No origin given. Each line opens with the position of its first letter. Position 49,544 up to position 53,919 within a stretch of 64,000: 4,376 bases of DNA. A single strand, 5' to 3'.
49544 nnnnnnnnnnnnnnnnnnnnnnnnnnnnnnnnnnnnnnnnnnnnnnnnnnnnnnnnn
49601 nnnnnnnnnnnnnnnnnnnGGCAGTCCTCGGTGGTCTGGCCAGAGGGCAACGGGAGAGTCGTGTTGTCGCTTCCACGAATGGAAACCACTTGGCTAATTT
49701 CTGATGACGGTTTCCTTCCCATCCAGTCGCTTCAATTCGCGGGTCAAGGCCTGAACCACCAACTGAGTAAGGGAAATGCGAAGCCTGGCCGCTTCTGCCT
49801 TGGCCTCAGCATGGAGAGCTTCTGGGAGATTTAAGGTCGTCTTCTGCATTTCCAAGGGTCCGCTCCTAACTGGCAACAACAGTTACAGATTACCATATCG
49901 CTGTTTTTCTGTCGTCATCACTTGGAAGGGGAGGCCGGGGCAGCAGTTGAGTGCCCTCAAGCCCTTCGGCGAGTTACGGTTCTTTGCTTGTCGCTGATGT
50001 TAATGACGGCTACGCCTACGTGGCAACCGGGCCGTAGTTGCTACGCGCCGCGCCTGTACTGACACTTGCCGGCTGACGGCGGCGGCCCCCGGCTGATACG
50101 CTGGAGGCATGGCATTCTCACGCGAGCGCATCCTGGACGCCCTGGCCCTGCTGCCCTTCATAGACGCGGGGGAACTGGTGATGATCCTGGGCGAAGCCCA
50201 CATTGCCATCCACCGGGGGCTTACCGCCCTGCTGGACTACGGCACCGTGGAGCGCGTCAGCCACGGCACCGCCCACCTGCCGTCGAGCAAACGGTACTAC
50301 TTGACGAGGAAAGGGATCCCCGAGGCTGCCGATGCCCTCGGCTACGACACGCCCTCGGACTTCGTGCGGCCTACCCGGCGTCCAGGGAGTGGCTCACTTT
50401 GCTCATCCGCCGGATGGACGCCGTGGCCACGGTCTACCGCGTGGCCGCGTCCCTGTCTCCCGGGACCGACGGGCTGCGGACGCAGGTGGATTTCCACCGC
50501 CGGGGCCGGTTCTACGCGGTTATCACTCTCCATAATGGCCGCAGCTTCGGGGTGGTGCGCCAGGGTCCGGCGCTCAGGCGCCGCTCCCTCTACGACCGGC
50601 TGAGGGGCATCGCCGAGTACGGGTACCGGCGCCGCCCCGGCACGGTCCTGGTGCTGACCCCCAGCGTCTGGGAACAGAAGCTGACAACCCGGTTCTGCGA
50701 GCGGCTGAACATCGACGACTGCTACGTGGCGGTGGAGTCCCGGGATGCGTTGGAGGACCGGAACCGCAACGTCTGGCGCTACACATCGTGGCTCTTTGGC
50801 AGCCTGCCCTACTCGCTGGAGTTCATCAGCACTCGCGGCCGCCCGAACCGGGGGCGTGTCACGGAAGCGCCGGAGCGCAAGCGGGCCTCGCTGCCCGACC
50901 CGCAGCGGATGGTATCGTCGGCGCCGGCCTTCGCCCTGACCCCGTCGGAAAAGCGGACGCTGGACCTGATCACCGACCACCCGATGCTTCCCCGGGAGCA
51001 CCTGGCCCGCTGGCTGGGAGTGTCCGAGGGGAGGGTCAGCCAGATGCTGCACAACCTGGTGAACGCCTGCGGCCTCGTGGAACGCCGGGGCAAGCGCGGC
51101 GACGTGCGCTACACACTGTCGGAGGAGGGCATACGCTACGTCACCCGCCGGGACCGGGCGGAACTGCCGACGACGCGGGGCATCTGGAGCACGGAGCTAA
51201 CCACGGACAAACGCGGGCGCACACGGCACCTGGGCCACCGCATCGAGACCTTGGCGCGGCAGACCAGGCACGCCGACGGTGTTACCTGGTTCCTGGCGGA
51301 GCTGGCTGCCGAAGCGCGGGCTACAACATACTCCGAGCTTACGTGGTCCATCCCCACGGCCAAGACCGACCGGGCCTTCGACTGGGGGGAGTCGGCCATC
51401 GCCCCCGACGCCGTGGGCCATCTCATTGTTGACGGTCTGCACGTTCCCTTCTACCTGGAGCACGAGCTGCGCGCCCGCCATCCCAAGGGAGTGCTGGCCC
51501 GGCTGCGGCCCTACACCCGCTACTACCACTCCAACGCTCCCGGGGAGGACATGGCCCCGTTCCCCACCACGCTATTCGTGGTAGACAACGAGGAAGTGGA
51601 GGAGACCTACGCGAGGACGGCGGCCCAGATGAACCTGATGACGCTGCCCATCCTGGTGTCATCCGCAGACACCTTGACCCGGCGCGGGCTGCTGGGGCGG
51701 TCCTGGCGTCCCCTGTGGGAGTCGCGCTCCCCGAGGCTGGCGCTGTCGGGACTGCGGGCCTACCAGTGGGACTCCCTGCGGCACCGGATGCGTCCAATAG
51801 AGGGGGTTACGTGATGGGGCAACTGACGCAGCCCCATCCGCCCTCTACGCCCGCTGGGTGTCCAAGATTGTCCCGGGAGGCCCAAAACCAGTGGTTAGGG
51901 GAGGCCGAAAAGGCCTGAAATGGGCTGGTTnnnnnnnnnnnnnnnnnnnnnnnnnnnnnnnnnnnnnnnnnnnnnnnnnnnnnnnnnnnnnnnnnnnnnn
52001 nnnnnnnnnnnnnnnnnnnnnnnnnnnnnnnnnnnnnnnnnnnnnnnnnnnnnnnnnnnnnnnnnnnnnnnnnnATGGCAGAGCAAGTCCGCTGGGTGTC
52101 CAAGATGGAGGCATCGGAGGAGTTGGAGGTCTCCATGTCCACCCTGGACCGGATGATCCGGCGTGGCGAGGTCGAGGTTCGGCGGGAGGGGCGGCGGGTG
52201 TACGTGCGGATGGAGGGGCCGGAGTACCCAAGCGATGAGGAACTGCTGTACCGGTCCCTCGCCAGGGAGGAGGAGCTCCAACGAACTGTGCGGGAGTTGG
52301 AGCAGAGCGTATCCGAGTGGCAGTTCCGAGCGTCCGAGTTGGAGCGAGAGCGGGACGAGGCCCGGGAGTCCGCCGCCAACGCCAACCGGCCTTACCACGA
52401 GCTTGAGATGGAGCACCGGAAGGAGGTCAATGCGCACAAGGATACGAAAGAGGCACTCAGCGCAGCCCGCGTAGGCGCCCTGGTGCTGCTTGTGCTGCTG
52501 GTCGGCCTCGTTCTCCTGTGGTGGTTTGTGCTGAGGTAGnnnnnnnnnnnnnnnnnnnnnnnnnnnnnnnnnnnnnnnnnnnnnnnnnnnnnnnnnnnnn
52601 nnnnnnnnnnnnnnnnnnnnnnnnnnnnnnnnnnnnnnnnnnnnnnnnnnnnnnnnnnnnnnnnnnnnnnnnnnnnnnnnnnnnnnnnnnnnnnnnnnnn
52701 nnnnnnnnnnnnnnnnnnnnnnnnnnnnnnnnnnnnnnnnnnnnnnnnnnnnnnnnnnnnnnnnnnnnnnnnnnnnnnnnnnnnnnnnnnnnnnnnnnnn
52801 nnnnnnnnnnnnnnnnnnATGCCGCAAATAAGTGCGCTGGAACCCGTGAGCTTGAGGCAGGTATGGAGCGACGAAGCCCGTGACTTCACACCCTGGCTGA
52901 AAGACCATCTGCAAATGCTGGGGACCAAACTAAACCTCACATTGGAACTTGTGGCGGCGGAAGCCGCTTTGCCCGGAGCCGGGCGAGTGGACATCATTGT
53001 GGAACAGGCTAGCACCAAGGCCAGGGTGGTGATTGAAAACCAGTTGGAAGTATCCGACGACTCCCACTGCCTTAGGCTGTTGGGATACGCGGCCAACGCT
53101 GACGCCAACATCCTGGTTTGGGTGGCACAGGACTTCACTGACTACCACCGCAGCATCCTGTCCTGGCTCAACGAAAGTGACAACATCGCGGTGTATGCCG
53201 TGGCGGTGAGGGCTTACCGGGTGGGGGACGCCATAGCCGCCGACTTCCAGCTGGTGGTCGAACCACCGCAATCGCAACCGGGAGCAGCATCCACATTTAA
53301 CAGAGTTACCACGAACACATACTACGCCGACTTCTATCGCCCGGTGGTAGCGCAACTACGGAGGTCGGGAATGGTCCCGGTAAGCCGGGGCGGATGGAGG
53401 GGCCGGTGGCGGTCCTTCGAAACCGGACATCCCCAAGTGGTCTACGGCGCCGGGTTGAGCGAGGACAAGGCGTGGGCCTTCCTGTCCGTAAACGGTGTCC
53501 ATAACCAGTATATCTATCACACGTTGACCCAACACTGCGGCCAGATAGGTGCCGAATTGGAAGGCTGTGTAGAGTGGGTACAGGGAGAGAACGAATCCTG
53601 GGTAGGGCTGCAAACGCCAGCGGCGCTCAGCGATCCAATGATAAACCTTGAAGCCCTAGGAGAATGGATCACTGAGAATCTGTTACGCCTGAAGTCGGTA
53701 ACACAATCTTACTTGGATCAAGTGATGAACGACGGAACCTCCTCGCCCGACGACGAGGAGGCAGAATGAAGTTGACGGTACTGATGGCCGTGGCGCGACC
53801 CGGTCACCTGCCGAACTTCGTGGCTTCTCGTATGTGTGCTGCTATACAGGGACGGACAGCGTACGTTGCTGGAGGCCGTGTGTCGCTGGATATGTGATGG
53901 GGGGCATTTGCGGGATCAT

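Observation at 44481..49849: RHH gene followed by a 1731-aa Upf1-like helicase-DUF559 nuclease fusion, a candidate single-protein defence system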

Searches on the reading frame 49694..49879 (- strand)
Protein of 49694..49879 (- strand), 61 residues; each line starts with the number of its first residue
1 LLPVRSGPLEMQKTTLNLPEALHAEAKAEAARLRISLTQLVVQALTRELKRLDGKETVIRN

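Call 3: search_protein_families(library=pfam, proteins=[window:49694-49879:-], max_evalue=0.01)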
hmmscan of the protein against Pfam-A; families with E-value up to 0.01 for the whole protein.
window:49694-49879:- (61 aa): 1 family
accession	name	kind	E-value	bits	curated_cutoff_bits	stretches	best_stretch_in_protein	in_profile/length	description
PF05534.18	HicB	-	3.7e-05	24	21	1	18-45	24-51/51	HicB family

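Call 4: search_protein_families(library=padloc, proteins=[window:49694-49879:-], max_evalue=0.01)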
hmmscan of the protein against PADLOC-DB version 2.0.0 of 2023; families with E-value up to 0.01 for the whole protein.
window:49694-49879:- (61 aa): 0 families

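Call 5: search_protein_families(library=ncbifam, proteins=[window:49694-49879:-], max_evalue=0.01)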
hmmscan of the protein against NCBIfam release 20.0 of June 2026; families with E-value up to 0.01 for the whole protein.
window:49694-49879:- (61 aa): 2 families
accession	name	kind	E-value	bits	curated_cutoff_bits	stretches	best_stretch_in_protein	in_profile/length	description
NF041551.1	YlcI_YnfO_N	subfamily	5.3e-05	23.2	30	1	12-51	3-41/42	YlcI/YnfO family protein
TIGR04563.1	TIGR04563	subfamily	0.0029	17.4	65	1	10-44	4-38/53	TIGR04563 family protein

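Call 93: find_homologous_proteins(query=window:49697-49855:-, max_evalue=0.001)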
Query seq(53 aa) (53 aa): 21 proteins with E <= 0.001 among 23 candidates.
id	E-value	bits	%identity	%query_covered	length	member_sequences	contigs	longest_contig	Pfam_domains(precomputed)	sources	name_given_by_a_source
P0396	2.5e-21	90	92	100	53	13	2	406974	-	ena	-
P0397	4.6e-21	90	92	100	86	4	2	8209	-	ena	-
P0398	2.1e-20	88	89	100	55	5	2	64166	-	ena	-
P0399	3.3e-20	87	89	100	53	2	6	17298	PF05534.19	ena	-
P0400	5.6e-19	83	87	98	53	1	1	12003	PF05534.19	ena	-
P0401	3.2e-18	81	88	96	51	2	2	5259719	PF05534.19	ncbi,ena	-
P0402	1.1e-14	70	75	100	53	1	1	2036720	-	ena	-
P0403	6.7e-14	68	87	85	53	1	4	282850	-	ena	-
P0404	2.0e-13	66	86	83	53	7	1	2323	-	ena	-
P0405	2.0e-13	66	73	100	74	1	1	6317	-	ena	-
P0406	2.7e-13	66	82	85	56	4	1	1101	PF05534.19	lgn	-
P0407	7.2e-13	65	86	68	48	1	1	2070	-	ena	-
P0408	7.3e-13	65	84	83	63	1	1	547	-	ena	-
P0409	1.2e-12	64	75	91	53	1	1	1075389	-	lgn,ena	-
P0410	1.6e-12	63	82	83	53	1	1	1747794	-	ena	-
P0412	4.6e-12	62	72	89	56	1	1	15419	-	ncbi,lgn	ncbi:MAG: hypothetical protein ACE5JL_00200 [Dehalococcoidia bacterium]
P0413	9.7e-12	61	77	89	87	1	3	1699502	-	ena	-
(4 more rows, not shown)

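Call 94: find_encoding_contigs(protein=P0409, flank=7000, max_places=2)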
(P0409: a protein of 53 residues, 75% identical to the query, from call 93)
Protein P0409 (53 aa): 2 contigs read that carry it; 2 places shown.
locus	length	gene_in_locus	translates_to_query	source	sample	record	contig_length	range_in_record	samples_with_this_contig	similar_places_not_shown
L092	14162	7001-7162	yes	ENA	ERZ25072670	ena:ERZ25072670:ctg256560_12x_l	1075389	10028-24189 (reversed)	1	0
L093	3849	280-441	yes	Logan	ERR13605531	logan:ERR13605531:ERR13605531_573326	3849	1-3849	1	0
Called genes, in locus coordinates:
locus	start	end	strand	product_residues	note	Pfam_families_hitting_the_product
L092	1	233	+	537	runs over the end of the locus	PF00239:Resolvase, PF07508:Recombinase, PF13408:Zn_ribbon_recom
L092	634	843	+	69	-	-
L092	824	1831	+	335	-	PF00145:DNA_methylase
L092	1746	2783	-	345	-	-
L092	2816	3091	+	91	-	-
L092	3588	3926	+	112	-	-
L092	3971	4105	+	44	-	-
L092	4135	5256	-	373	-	PF01011:PQQ (faint), PF13360:PQQ_2, PF13570:Beta-prop_ACSF4, PF13360:PQQ_2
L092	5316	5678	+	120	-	PF02586:SRAP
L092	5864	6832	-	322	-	PF13391:HNH_2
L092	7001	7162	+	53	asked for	-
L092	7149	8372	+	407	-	PF01555:N6_N4_Mtase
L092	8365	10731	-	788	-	-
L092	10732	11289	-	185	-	-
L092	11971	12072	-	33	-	-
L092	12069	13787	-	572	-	-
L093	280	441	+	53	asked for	-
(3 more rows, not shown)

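Call 95: find_encoding_contigs(protein=P0410, flank=7000, max_places=2)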
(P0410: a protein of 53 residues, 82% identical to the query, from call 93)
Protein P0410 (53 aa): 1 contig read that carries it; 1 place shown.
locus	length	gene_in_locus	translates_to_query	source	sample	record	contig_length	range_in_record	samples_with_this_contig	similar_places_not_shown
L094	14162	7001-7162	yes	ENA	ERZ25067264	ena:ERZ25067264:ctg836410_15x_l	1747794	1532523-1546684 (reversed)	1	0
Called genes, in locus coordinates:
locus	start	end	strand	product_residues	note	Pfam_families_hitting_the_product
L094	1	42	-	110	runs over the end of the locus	-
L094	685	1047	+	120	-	PF01381:HTH_3 (faint)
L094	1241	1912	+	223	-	PF13191:AAA_16 (faint), PF00004:AAA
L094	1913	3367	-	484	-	PF14281:PDDEXK_4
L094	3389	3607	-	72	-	-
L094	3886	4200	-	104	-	-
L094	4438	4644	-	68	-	-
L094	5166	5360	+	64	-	-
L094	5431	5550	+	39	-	-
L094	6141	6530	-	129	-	PF13683:rve_3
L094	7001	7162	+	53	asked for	-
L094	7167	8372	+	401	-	PF01555:N6_N4_Mtase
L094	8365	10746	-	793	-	-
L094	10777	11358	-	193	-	-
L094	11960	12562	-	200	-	PF14103:DUF4276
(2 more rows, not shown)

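Call 96: find_encoding_contigs(protein=P0413, flank=7000, max_places=3)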
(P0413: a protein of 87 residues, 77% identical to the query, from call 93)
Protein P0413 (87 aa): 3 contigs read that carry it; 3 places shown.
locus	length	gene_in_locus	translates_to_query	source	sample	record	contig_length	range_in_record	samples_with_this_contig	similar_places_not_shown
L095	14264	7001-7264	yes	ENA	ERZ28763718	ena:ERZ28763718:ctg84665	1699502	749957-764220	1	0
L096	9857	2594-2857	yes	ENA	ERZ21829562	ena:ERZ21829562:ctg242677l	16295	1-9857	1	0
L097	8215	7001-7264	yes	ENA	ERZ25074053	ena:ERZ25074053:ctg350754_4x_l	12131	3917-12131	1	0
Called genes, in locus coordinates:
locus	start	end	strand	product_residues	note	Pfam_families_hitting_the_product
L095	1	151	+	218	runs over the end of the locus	PF02254:TrkA_N, PF03807:F420_oxidored (faint), PF02080:TrkA_C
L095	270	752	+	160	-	PF00582:Usp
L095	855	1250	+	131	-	PF02254:TrkA_N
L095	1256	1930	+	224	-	PF01488:Shikimate_DH (weak), PF02254:TrkA_N, PF02558:ApbA (weak), PF03435:Sacchrp_dh_NADP (weak), PF03807:F420_oxidored (weak), PF02080:TrkA_C (weak)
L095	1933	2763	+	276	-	PF00800:PDT, PF01842:ACT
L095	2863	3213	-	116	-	PF12732:YtxH, PF01442:Apolipoprotein (weak)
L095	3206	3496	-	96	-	-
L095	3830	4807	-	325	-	PF04476:4HFCP_synth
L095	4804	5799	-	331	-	PF00701:DHDPS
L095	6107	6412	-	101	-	-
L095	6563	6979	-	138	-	-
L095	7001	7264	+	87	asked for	-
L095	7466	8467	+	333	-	-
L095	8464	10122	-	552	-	-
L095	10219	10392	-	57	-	-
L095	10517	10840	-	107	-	-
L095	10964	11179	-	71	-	-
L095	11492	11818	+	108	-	PF06271:RDD (weak)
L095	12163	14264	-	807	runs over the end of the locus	PF17191:RecG_wedge, PF00270:DEAD, PF04851:ResIII (weak), PF00271:Helicase_C, PF22590:Cas3-like_C_2 (faint), PF19833:RecG_dom3_C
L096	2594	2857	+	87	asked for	-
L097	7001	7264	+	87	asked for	-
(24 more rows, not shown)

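Call 97: find_encoding_contigs(protein=P0412, flank=7000, max_places=2)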
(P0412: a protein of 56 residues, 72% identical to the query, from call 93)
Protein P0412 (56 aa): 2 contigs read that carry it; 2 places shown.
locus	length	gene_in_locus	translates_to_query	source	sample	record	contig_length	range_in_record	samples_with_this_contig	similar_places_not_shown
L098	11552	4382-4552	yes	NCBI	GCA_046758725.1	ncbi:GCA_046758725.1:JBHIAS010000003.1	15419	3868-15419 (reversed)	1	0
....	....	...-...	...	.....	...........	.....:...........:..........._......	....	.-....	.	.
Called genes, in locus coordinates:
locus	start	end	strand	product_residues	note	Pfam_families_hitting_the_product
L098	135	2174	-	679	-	-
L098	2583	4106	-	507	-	PF00078:RVT_1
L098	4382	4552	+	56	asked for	-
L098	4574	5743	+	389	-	PF01555:N6_N4_Mtase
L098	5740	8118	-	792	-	-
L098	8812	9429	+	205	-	-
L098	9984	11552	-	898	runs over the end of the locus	PF06439:3keto-disac_hyd (weak), PF10647:Gmad1 (faint), PF25852:DUF6242_C (faint), PF02012:BNR (faint), PF13088:BNR_2 (faint), PF13810:DUF4185 (faint), PF14870:PSII_BNR (weak), PF15902:Sortilin-Vps10, +1 more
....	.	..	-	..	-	?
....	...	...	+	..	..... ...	-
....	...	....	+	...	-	?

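Call 106: search_protein_families(library=padloc, proteins=[L092:8365-10731:-, L092:7149-8372:+, L095:7466-8467:+, L095:8464-10122:-, L098:5740-8118:-], max_evalue=0.001)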
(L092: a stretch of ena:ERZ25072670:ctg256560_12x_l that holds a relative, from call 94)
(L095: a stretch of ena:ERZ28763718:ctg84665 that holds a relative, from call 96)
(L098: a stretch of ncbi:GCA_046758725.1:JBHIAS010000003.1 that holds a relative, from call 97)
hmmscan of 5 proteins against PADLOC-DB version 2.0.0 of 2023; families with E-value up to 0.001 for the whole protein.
L092:8365-10731:- (788 aa): 0 families

L092:7149-8372:+ (407 aa): 41 families (the best 25 are shown)
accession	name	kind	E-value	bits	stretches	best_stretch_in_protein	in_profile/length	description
PDLC03322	MTase_II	-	9.9e-19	65.5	1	37-115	33-114/446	Type II methyltransferase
PDLC03380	MTase_II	-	8e-17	59.5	1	37-112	28-103/393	Type II methyltransferase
PDLC03364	MTase_II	-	8.1e-15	52.7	1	40-110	32-103/380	Type II methyltransferase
PDLC03362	MTase_II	-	1.7e-14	51.5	1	36-121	39-125/438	Type II methyltransferase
PDLC03353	MTase_II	-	2.1e-14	51.7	1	45-96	188-239/260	Type II methyltransferase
PDLC03224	MTase_II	-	3.1e-14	50.8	1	40-112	67-140/481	Type II methyltransferase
PDLC03325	MTase_II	-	1e-13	48.9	1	31-110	58-136/426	Type II methyltransferase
PDLC03239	MTase_II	-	6.2e-12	42.9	1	35-110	60-137/442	Type II methyltransferase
PDLC03387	MTase_II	-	2.9e-10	37.8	1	46-96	214-264/289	Type II methyltransferase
PDLC03283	MTase_II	-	3.2e-10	37.8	1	50-97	214-261/352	Type II methyltransferase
PDLC03371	MTase_II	-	4.4e-10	37.5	1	21-96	166-241/260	Type II methyltransferase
PDLC03369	MTase_II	-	4.5e-10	36.9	1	39-107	113-182/532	Type II methyltransferase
PDLC03350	MTase_II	-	1.5e-09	35.7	1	46-96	234-284/312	Type II methyltransferase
PDLC03306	MTase_II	-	5.2e-09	33.6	1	40-113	30-98/422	Type II methyltransferase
PDLC03299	MTase_II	-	2.2e-08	32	1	42-96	192-246/296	Type II methyltransferase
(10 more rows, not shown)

L095:7466-8467:+ (333 aa): 8 families
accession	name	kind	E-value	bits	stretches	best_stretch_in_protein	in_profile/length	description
PDLC03322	MTase_II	-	1.1e-07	29.1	1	1-42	73-114/446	Type II methyltransferase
PDLC03364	MTase_II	-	3.3e-05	21.1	1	2-37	68-103/380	Type II methyltransferase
PDLC03362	MTase_II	-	7.6e-05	19.7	1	2-50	79-127/438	Type II methyltransferase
PDLC03380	MTase_II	-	8.4e-05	19.9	1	1-38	65-102/393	Type II methyltransferase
PDLC03239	MTase_II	-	0.00033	17.5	1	2-37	102-137/442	Type II methyltransferase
PDLC03283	MTase_II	-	0.00044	17.6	0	1-35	238-274/352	Type II methyltransferase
PDLC03353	MTase_II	-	0.00049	17.7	0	2-23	218-239/260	Type II methyltransferase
PDLC03325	MTase_II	-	0.00051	16.9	1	1-38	100-137/426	Type II methyltransferase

L095:8464-10122:- (552 aa): 0 families

L098:5740-8118:- (792 aa): 0 families

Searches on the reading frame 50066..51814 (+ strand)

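Call 3: search_protein_families(library=pfam, proteins=[window:50066-51814:+], max_evalue=0.01)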
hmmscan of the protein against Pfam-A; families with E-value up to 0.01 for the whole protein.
window:50066-51814:+ (582 aa): 2 families
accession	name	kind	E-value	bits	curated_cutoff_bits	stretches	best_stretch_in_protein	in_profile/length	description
PF13814.12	Replic_Relax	-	1.1e-11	45.6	25.3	1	299-490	1-179/191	Replication-relaxation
PF12802.13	MarR_2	-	2.5e-05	24.8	27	1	291-346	3-58/61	MarR family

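Call 4: search_protein_families(library=padloc, proteins=[window:50066-51814:+], max_evalue=0.01)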
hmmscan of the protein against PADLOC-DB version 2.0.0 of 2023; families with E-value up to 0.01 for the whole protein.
window:50066-51814:+ (582 aa): 1 family
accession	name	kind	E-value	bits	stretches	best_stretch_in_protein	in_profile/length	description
PDLC01438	Csa3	-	0.001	17.1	1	292-371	147-221/305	"CAS-I,CAS-II,CAS-III,CAS-IV,CAS-V,CAS-VI; associated_signaling"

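Call 5: search_protein_families(library=ncbifam, proteins=[window:50066-51814:+], max_evalue=0.01)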
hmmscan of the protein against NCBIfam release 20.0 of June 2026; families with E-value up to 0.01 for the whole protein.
window:50066-51814:+ (582 aa): 0 families

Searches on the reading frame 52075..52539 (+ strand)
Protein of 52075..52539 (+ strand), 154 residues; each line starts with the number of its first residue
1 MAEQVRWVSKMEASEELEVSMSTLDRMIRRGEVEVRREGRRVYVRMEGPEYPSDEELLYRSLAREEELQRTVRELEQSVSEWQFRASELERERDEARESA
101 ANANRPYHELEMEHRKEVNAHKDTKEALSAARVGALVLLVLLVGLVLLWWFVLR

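Call 3: search_protein_families(library=pfam, proteins=[window:52075-52539:+], max_evalue=0.01)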
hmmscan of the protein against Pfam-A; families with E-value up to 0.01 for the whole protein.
window:52075-52539:+ (154 aa): 2 families
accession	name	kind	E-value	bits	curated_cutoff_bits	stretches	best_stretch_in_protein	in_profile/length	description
PF12728.13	HTH_17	-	9.8e-05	23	27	1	12-46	6-40/51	Helix-turn-helix domain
PF11839.13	Alanine_zipper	-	0.00042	21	23.1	1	64-104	2-42/69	Alanine-zipper, major outer membrane lipoprotein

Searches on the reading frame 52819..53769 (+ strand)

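Call 3: search_protein_families(library=pfam, proteins=[window:52819-53769:+], max_evalue=0.01)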
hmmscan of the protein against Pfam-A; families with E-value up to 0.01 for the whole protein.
window:52819-53769:+ (316 aa): 1 family
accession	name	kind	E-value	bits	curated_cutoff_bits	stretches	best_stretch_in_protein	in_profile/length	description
PF14088.11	DUF4268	-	0.0041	17.6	27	1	187-298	20-139/140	Domain of unknown function (DUF4268)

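Call 4: search_protein_families(library=padloc, proteins=[window:52819-53769:+], max_evalue=0.01)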
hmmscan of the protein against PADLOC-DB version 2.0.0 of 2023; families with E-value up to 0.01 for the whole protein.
window:52819-53769:+ (316 aa): 5 families
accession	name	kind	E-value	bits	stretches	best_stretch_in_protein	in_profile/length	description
PDLC04911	PDC-S11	-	1.4e-56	190.1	1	2-301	3-314/318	-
PDLC04914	PDC-S11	-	5.8e-51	171.6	1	3-302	4-311/314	-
PDLC04912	PDC-S11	-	6.8e-45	151.6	1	3-297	4-308/313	-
PDLC04913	PDC-S11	-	3.2e-07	27.7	1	98-304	148-369/375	-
PDLC04915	PDC-S11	-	0.00029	18.2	1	99-148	147-195/379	-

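Call 5: search_protein_families(library=ncbifam, proteins=[window:52819-53769:+], max_evalue=0.01)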
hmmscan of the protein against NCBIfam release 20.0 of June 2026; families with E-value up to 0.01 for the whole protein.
window:52819-53769:+ (316 aa): 0 families
